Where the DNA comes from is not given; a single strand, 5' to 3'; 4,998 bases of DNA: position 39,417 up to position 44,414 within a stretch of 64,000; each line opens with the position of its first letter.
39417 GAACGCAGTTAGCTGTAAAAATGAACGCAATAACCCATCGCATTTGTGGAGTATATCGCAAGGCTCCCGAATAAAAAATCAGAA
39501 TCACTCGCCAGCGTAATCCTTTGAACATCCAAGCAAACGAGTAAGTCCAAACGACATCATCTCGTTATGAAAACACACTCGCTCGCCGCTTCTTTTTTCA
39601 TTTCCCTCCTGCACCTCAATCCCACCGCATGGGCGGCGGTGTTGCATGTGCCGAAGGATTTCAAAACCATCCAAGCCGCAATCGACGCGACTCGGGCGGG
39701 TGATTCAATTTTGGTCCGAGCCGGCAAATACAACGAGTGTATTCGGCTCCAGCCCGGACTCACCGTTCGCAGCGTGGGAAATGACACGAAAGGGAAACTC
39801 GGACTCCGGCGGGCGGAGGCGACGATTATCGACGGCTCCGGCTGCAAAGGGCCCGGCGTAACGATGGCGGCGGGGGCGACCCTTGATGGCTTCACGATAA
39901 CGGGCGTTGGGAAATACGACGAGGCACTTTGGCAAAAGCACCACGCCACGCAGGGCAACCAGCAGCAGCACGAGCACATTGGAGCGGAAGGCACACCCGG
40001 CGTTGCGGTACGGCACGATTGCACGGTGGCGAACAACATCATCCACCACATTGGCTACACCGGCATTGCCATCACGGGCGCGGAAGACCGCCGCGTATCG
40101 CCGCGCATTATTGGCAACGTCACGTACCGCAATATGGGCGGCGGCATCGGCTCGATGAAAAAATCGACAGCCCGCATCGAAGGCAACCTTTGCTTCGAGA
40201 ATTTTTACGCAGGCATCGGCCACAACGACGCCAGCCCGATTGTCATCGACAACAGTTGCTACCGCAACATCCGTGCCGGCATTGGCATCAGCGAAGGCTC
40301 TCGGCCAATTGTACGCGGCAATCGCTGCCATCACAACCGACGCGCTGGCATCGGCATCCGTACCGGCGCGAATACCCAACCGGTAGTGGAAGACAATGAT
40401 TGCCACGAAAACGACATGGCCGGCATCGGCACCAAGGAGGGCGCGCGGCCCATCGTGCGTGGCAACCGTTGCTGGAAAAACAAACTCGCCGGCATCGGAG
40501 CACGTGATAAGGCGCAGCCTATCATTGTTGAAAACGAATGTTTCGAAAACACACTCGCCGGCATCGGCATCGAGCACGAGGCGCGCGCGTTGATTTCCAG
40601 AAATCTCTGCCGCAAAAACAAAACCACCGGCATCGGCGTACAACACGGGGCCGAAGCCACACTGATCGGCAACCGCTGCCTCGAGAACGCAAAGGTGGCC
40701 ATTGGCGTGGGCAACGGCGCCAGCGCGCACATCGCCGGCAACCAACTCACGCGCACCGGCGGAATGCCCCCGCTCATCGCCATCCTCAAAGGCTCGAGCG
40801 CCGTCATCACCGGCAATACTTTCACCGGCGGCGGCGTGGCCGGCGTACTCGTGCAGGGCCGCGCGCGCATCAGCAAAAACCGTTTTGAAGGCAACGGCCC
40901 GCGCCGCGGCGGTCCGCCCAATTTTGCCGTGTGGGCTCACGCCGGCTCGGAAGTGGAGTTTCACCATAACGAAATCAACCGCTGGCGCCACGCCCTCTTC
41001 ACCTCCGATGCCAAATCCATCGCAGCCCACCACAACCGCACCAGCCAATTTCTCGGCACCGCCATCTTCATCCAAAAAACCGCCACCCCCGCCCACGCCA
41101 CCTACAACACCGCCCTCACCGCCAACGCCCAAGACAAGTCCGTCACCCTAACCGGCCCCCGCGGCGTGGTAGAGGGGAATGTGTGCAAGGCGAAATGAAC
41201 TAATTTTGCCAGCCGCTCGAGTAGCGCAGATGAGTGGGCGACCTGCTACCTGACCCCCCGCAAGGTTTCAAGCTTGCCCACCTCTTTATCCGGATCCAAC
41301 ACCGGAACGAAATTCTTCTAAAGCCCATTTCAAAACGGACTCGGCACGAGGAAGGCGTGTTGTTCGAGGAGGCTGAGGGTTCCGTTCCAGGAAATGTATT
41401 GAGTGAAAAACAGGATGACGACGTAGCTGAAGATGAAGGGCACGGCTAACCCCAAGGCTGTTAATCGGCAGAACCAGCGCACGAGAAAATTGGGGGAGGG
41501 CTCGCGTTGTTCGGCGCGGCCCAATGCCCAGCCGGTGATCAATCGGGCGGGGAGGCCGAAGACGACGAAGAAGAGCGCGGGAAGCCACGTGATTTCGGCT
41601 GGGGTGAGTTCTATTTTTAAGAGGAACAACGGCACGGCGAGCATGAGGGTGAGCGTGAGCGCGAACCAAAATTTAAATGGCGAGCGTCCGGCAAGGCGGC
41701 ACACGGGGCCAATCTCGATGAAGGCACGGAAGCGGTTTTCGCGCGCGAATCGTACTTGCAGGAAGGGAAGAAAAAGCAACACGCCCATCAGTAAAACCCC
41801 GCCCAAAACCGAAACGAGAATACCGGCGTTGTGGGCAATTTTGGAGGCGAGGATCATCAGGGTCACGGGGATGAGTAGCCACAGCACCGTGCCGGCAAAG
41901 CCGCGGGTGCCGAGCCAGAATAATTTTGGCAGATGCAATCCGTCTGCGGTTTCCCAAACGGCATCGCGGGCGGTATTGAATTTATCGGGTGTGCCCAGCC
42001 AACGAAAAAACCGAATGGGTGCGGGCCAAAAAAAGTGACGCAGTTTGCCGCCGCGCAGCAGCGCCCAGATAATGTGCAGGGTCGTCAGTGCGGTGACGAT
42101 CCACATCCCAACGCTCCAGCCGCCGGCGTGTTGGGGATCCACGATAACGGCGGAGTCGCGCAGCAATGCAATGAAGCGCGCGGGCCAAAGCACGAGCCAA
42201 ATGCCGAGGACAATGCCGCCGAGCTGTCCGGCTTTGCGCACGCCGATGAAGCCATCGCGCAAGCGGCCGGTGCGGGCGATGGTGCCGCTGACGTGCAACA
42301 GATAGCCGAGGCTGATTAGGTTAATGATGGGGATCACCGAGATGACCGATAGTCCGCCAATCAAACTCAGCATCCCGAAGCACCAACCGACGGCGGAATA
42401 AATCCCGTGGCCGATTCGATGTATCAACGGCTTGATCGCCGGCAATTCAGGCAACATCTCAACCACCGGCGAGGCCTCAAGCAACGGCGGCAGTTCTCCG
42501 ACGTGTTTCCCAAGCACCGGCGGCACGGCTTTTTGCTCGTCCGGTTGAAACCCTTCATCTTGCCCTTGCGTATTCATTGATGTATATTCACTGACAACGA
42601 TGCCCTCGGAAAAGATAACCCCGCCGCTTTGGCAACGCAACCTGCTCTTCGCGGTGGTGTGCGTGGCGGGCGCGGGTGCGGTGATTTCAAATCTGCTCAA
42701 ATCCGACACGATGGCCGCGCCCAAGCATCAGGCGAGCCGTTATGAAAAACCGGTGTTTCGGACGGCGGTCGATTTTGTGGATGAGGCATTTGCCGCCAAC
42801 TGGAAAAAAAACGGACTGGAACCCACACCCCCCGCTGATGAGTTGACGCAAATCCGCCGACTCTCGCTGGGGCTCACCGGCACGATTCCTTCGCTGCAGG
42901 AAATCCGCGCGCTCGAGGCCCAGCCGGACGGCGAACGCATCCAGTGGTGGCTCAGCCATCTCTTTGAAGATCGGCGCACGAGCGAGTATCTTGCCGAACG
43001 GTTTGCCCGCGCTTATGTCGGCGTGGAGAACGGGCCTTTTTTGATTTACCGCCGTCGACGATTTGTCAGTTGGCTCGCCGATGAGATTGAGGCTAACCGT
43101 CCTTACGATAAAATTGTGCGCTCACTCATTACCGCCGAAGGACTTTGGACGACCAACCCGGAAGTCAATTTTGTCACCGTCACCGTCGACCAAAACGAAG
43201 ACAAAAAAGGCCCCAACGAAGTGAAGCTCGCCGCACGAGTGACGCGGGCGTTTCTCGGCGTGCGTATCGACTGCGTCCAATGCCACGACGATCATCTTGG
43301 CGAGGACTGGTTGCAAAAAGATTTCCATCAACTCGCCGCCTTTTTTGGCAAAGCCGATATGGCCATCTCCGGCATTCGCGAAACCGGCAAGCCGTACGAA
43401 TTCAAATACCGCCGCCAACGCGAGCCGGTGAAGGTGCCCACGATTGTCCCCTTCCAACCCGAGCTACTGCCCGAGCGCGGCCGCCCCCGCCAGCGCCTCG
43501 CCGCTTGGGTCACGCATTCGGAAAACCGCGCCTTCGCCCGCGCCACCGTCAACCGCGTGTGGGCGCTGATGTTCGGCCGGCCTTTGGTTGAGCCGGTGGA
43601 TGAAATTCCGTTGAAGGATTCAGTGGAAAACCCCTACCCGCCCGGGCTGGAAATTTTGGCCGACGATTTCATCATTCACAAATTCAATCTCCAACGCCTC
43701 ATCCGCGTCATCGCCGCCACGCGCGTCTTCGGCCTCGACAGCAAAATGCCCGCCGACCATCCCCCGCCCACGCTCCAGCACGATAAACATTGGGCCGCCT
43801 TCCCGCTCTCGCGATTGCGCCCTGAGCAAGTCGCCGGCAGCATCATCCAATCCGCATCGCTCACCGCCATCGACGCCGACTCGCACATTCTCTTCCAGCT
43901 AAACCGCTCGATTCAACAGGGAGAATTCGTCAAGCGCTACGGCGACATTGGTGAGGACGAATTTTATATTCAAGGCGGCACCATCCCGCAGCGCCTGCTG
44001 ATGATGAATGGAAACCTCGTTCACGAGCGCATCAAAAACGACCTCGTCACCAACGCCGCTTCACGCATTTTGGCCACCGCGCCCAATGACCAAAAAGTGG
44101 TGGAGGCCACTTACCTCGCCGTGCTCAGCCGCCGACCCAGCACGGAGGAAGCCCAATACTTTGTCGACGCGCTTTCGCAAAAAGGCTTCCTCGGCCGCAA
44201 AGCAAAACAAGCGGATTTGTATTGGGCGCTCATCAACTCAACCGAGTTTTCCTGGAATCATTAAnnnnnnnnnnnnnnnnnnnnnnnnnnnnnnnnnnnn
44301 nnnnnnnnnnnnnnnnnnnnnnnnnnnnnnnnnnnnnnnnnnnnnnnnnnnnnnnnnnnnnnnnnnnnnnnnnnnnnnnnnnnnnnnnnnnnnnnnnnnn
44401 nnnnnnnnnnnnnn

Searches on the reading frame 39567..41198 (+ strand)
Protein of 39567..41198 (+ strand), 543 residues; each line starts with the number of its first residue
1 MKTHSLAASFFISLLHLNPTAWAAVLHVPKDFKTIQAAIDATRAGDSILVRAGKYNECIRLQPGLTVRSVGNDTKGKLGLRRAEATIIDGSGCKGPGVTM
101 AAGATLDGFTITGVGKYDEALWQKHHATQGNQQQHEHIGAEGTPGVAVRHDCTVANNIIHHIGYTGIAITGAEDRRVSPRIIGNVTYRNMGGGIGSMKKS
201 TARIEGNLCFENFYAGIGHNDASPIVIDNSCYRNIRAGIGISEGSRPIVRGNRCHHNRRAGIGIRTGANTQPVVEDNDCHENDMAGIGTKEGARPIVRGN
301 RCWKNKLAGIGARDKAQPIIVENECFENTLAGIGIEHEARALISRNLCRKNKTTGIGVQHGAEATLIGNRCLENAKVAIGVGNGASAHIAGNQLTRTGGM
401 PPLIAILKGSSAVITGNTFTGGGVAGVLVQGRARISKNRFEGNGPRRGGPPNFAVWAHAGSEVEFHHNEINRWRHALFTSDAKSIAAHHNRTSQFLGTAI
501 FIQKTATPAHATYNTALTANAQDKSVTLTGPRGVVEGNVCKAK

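Call 11: search_protein_families(library=pfam, proteins=[window:39567-41198:+], max_evalue=0.001)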
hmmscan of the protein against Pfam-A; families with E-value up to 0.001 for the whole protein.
window:39567-41198:+ (543 aa): 3 families
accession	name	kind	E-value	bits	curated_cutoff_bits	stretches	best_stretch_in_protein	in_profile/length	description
PF13229.12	Beta_helix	-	3.5e-38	131.1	25.9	3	273-393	35-157/158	Right handed beta helix region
PF05048.19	NosD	-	4.3e-24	85.6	23.6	3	249-375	51-173/212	Periplasmic copper-binding protein (NosD)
PF07602.17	DUF1565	-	0.00017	21.4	20.3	1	31-220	14-205/257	Protein of unknown function (DUF1565)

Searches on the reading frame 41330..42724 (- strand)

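Call 11: search_protein_families(library=pfam, proteins=[window:41330-42724:-], max_evalue=0.001)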
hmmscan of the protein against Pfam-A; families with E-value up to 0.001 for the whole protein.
window:41330-42724:- (464 aa): 1 family
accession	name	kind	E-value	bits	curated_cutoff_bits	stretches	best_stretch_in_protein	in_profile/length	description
PF13197.11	DUF4013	-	6e-06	26.6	26.9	1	267-367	42-160/168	Protein of unknown function (DUF4013)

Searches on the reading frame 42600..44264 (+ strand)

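Call 11: search_protein_families(library=pfam, proteins=[window:42600-44264:+], max_evalue=0.001)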
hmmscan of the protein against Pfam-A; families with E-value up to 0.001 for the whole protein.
window:42600-44264:+ (554 aa): 2 families
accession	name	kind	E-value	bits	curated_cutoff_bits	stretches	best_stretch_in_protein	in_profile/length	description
PF07583.16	PSCyt2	-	3.7e-34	118.9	29.8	1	60-252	2-207/209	Protein of unknown function (DUF1549)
PF07587.16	PSD1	-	1.7e-26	93.6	28.5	1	297-421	2-124/244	Protein of unknown function (DUF1553)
